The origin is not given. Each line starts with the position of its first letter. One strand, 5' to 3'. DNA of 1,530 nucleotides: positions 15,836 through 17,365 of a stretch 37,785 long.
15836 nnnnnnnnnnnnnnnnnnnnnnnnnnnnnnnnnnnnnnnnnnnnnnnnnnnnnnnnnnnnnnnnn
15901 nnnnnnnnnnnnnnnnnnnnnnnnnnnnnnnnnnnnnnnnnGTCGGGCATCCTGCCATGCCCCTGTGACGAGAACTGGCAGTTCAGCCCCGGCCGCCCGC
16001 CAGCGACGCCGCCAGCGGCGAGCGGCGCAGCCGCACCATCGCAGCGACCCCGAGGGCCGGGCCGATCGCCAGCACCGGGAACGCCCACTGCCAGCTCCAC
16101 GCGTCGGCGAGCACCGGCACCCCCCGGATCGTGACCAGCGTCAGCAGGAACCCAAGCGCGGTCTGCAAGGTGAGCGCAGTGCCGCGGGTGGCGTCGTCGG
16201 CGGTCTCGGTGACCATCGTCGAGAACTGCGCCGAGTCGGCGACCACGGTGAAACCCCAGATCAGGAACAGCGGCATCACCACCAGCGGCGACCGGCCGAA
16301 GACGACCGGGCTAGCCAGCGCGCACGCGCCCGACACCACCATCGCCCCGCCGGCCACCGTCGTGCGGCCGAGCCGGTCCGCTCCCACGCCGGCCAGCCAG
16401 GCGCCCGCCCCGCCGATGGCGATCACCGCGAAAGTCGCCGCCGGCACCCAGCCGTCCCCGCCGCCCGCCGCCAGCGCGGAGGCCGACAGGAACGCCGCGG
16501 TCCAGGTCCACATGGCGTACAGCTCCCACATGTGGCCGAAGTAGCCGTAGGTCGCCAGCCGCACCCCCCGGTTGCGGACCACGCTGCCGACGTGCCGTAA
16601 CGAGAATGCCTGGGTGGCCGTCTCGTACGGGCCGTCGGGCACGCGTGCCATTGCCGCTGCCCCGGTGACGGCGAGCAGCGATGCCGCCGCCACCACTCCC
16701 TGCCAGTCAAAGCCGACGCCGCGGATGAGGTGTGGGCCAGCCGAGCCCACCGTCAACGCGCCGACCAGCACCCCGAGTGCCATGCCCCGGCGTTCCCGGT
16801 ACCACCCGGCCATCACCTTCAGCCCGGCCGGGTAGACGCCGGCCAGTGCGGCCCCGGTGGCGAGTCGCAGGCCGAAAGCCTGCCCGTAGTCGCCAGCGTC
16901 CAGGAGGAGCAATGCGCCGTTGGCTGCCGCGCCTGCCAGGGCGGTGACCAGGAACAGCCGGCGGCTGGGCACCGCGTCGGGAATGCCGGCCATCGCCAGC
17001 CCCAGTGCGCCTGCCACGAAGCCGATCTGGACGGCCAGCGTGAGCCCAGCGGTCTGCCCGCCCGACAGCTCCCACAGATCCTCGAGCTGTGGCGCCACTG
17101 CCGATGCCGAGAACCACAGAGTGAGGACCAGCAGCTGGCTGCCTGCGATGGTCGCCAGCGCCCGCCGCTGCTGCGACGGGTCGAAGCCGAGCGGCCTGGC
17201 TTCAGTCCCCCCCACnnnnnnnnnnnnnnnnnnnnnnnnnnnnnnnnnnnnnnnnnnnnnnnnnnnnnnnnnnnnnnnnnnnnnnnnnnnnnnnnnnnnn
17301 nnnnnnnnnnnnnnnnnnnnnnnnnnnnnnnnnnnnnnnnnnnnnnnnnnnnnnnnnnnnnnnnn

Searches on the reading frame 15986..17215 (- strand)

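Call 14: search_protein_families(library=pfam, proteins=[window:15986-17215:-], max_evalue=0.01)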
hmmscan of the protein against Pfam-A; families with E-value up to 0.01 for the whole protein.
window:15986-17215:- (410 aa): 1 family
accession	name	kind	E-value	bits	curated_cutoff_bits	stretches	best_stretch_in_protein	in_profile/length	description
PF07690.21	MFS_1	-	2.7e-17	63.2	33.4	2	27-358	5-342/347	Major Facilitator Superfamily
